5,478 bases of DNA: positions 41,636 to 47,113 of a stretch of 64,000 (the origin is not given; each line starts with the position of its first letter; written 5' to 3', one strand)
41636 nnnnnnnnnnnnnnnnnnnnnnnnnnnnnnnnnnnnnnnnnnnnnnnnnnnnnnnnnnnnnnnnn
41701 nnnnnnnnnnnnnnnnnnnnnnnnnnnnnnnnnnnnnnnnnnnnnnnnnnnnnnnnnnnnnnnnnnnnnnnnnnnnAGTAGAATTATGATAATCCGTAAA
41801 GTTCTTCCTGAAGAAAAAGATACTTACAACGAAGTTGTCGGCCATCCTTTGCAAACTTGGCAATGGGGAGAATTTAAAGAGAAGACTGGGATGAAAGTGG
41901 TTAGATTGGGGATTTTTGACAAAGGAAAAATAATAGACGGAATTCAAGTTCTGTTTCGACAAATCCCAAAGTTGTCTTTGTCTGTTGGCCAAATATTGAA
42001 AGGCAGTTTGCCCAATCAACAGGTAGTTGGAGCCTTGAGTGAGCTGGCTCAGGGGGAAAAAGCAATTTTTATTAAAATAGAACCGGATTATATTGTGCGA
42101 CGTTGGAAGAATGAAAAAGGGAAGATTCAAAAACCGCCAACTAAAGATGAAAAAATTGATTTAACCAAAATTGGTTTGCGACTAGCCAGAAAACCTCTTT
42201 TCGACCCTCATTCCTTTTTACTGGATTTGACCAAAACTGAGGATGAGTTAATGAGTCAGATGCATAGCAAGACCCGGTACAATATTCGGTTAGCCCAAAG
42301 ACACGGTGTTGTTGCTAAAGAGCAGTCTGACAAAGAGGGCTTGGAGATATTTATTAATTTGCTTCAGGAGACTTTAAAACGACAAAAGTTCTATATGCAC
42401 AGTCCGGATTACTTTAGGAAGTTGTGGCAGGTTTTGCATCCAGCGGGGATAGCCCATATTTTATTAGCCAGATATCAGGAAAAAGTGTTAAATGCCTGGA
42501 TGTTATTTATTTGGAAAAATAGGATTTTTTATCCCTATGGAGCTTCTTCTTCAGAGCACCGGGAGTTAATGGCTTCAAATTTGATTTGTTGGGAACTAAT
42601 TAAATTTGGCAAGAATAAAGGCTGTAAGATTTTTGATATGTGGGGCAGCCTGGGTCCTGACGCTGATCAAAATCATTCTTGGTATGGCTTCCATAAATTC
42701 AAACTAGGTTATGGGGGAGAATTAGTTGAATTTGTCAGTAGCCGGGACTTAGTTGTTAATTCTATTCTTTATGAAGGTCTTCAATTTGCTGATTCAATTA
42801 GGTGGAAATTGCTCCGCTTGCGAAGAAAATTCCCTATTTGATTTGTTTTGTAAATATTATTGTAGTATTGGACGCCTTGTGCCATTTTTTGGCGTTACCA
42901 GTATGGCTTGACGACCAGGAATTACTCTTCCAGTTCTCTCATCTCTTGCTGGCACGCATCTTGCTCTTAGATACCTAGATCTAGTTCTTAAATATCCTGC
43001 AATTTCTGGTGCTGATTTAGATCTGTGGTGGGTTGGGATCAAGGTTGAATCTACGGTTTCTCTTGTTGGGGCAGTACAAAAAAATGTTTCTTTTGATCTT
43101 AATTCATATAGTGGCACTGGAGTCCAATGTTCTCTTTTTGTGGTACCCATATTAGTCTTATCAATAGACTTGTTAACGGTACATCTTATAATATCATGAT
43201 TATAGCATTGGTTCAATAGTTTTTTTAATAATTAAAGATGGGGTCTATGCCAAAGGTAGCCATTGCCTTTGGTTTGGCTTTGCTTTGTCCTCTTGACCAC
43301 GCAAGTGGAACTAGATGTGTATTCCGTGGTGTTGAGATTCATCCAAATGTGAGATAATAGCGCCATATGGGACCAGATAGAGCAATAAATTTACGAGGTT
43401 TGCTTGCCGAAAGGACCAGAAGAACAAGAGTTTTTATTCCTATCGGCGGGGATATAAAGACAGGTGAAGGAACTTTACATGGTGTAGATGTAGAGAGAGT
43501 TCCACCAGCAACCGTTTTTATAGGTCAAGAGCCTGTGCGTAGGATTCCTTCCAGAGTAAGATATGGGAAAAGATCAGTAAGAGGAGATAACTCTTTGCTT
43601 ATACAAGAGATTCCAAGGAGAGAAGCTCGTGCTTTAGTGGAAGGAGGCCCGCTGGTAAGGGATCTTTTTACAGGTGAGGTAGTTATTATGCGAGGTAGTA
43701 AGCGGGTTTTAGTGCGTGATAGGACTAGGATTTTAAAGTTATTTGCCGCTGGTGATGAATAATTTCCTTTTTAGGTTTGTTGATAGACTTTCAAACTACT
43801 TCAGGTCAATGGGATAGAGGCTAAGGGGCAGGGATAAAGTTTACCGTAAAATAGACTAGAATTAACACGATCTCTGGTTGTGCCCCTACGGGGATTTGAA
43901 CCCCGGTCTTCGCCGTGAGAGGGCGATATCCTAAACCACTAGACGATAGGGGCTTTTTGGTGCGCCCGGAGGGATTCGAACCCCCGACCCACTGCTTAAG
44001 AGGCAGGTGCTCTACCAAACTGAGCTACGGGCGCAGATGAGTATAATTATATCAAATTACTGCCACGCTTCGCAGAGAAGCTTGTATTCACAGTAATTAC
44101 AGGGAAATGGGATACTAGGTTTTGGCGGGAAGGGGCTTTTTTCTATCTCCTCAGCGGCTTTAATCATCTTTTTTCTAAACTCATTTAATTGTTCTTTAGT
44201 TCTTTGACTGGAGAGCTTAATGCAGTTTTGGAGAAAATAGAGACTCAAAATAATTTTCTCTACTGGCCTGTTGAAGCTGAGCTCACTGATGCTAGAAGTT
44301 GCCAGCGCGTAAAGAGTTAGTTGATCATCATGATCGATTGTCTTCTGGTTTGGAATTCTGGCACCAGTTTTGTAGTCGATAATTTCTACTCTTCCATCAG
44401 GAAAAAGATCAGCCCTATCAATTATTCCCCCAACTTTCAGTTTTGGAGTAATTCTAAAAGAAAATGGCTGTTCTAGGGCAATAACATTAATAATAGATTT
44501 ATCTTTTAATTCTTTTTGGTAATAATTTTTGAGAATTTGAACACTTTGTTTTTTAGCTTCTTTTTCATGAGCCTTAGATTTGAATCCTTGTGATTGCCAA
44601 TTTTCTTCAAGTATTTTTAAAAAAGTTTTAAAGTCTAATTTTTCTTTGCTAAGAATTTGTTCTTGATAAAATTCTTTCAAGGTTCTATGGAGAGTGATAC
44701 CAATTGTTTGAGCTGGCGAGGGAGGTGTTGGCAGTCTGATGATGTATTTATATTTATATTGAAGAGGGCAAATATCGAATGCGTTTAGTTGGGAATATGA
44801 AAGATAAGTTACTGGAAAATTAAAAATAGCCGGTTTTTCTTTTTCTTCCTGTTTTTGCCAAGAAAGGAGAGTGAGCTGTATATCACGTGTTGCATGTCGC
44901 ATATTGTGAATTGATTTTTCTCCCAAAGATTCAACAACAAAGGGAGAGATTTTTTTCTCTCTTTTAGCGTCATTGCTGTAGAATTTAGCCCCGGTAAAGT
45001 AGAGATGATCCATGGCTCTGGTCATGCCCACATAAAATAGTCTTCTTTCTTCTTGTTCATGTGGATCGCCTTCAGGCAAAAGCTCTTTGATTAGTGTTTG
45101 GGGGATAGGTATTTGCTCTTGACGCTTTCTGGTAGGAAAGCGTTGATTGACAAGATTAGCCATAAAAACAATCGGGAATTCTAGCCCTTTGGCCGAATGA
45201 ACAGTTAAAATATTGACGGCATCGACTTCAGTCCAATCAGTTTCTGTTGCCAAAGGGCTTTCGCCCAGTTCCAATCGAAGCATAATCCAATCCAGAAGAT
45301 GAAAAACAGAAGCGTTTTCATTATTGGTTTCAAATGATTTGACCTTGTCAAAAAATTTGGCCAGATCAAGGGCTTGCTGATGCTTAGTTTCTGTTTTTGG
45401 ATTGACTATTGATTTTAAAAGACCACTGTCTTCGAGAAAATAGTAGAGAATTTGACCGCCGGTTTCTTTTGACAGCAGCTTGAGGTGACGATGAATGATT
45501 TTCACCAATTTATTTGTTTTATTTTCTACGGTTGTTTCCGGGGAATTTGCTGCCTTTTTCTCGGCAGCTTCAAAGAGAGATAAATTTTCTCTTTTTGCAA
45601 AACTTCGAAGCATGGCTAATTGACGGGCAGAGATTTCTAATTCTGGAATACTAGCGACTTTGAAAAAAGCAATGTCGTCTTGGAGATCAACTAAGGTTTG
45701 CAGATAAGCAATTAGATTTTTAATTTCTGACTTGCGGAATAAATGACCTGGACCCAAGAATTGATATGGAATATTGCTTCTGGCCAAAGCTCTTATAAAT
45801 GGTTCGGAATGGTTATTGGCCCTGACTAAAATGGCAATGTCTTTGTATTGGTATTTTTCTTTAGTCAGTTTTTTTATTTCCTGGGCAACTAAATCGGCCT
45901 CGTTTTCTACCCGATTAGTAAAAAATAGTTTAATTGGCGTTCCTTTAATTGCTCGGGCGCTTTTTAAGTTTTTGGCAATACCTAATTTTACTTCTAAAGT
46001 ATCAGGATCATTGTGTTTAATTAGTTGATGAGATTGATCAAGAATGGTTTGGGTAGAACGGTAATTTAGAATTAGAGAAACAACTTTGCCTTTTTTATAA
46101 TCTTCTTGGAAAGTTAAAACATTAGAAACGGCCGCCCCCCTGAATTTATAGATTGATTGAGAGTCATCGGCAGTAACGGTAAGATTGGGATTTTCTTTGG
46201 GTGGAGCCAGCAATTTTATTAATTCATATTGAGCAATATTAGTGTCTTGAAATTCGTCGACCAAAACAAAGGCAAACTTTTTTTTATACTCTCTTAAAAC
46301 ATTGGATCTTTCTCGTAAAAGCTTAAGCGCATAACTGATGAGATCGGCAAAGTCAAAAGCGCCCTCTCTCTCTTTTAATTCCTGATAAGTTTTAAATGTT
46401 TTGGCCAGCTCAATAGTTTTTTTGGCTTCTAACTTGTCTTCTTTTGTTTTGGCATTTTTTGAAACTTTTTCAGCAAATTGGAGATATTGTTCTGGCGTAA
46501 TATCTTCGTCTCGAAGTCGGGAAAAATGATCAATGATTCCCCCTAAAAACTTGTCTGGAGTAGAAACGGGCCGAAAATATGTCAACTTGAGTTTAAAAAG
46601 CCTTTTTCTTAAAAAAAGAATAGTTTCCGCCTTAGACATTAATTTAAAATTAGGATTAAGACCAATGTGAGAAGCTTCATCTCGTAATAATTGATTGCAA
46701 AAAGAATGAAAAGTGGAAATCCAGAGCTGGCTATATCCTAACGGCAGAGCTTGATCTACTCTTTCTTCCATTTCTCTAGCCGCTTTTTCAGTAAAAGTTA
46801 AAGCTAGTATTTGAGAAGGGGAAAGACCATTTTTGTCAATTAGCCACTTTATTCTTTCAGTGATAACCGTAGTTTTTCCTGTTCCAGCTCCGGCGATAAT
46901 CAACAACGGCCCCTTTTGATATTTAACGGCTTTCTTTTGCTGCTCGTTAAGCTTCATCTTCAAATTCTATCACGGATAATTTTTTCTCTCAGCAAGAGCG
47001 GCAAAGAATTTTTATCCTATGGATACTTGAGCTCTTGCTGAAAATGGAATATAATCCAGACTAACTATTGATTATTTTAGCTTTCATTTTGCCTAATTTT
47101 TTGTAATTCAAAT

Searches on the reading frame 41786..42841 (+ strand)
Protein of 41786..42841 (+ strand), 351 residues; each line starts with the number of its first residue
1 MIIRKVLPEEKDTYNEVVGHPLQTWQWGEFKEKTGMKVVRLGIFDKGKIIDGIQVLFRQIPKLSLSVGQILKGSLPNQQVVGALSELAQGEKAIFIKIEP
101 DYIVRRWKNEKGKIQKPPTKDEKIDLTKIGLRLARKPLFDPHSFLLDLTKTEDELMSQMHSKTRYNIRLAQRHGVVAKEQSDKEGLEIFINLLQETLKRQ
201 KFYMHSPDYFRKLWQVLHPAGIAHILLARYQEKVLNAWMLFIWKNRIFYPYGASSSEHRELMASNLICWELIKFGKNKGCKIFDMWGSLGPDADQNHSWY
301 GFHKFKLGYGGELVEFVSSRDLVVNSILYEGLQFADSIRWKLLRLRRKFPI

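Call 83: search_protein_families(library=pfam, proteins=[window:41786-42841:+], max_evalue=0.01)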
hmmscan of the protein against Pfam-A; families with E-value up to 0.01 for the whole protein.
window:41786-42841:+ (351 aa): 2 families
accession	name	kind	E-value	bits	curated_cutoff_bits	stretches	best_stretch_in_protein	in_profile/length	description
PF02388.22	FemAB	-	9e-36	124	24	2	16-216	13-226/406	FemAB family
PF13480.13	Acetyltransf_6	-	3.1e-11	44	22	1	162-287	6-136/143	Acetyltransferase (GNAT) domain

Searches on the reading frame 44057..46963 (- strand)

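Call 45: search_protein_families(library=pfam, proteins=[window:44057-46963:-], max_evalue=0.001)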
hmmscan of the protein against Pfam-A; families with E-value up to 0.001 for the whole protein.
window:44057-46963:- (968 aa): 7 families
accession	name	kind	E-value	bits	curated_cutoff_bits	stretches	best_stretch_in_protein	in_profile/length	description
PF00580.27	UvrD-helicase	-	6.9e-79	265.8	23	1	5-290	1-271/271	UvrD/REP helicase N-terminal domain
PF13361.12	UvrD_C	-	1.1e-54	186.6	25.6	1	296-657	2-346/350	UvrD-like helicase C-terminal domain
PF12705.13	PDDEXK_1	-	2.3e-39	136.2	22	1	721-964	2-246/247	PD-(D/E)XK nuclease superfamily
PF13245.12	AAA_19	-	5.7e-23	82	25.1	1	9-275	1-134/134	AAA domain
PF13538.12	UvrD_C_2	-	3.6e-11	43.2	27.4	1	585-605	4-24/52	UvrD-like helicase C-terminal domain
PF13604.12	AAA_30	-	1.1e-06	29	27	1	4-70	1-67/191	AAA domain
PF21445.3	ADDB_N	-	1e-05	25.3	26.6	1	22-269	2-237/290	ADDB, N-terminal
